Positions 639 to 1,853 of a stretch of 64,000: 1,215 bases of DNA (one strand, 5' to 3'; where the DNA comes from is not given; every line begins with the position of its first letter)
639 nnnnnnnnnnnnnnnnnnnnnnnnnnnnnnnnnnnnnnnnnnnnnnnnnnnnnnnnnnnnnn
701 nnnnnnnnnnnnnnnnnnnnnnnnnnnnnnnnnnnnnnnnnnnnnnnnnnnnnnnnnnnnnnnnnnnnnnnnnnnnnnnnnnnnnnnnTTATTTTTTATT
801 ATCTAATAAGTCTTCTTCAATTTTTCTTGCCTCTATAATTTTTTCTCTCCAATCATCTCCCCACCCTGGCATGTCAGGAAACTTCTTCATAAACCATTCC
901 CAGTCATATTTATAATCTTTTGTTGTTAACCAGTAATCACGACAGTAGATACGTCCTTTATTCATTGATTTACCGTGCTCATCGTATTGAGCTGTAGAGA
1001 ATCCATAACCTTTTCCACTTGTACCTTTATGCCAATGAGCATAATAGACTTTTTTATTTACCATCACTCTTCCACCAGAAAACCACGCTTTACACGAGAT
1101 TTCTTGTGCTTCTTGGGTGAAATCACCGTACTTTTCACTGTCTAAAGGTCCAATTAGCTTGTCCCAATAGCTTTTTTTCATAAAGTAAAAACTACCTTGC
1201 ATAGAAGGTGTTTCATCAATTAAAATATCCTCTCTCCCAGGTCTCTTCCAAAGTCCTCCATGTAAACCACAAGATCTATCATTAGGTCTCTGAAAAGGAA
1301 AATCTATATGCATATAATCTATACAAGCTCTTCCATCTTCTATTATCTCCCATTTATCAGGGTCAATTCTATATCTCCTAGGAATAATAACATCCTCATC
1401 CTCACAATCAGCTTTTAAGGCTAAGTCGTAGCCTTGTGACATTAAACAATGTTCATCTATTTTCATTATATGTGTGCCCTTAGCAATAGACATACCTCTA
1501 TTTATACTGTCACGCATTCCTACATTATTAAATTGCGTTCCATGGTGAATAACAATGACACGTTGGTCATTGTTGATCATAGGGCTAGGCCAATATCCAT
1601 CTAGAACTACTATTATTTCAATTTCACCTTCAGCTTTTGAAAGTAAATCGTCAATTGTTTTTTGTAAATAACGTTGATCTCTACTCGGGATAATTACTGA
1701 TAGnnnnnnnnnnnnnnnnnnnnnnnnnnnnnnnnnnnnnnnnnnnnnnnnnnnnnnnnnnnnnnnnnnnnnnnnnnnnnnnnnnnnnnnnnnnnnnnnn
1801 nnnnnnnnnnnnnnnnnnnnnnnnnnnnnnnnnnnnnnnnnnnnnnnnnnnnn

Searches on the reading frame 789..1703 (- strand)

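Call 64: search_protein_families(library=pfam, proteins=[window:789-1703:-], max_evalue=0.001)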
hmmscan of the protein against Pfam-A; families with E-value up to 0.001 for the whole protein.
window:789-1703:- (304 aa): 1 family
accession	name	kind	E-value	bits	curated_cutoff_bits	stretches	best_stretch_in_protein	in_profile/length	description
PF00535.33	Glycos_transf_2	-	1.9e-10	41.4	23.3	1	2-130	1-132/168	Glycosyl transferase family 2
